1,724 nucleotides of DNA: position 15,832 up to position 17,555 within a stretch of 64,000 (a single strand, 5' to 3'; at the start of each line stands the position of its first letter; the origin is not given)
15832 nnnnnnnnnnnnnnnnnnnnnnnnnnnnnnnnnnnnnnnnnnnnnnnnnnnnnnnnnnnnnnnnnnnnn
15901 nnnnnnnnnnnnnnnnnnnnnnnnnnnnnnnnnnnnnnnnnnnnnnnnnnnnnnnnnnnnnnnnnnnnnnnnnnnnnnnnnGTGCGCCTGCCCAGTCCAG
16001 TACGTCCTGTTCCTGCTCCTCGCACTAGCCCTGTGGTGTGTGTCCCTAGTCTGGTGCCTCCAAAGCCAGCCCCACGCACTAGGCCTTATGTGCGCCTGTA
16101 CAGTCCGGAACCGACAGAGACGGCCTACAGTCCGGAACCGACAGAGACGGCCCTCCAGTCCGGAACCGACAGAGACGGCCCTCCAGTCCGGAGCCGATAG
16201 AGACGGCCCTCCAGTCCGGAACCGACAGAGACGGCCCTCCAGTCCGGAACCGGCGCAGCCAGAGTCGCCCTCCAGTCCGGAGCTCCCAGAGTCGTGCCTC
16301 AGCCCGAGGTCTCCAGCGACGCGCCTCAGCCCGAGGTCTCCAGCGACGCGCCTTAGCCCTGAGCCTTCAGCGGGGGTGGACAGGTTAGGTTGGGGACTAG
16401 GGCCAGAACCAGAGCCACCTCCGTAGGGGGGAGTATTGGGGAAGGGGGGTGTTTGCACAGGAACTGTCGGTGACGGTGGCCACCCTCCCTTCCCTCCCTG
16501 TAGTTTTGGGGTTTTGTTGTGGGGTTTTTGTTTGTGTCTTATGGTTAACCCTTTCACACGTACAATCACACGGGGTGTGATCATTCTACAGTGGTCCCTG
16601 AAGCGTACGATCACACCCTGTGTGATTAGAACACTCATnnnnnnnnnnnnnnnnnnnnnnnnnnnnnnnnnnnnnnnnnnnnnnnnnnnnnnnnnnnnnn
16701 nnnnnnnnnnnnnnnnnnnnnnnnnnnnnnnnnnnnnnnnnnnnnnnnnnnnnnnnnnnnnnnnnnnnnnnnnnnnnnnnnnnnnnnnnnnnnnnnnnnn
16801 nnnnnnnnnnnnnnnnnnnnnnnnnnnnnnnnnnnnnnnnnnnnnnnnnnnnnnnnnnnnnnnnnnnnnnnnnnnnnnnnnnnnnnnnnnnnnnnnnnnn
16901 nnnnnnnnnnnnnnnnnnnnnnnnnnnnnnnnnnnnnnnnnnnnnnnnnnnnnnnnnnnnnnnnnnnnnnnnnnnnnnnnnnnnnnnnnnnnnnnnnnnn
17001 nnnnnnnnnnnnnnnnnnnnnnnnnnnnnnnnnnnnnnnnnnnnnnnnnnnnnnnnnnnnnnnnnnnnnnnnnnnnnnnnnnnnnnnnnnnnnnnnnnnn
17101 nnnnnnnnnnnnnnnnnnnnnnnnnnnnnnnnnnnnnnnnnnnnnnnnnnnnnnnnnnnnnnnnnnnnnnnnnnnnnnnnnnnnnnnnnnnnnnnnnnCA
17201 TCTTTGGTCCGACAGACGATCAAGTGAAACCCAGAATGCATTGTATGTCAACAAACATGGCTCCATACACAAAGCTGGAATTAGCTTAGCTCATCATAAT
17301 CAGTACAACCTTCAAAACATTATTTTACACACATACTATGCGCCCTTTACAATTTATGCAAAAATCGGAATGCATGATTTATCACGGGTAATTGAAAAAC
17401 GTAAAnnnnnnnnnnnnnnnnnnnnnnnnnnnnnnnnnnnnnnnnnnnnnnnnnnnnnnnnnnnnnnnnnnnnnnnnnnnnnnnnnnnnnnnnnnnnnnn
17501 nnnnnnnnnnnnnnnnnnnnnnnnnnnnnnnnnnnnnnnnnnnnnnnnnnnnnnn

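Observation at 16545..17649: TTAA-flanked piggyBac-like non-autonomous element nested inside the LTR element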

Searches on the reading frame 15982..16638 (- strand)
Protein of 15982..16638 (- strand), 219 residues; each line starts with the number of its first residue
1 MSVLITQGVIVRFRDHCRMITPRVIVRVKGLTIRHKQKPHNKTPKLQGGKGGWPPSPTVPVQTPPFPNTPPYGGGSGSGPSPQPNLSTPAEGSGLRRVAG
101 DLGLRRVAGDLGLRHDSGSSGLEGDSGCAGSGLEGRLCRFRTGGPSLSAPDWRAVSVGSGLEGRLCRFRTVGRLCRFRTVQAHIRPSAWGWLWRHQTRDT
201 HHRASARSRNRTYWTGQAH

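Call 51: find_encoding_contigs(protein=window:15982-16638:-, flank=10000, max_places=10)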
Protein seq(219 aa) (219 aa): no gene with exactly this product is on record in the collection.

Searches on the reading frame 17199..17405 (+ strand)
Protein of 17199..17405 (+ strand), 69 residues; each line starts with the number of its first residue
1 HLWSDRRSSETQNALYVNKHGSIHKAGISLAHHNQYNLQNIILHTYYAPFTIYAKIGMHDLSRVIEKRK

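Call 27: find_related_loci(query=window:17199-17405:+, collection=metagenome_contigs, flank=10000)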
Query window:17199-17405:+ (69 aa) in metagenome_contigs; peptide patterns used: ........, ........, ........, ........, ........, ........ (x = any residue, [..] = any of these).
600 stretches matched a pattern, but none encodes a relative of the query by tblastn (E <= 1e-3).

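Call 46: find_related_loci(query=window:17199-17405:+, collection=genome_contigs, flank=5000)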
Query window:17199-17405:+ (69 aa) in genome_contigs; peptide patterns used: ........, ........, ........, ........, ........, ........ (x = any residue, [..] = any of these).
261 stretches matched a pattern, but none encodes a relative of the query by tblastn (E <= 1e-3).
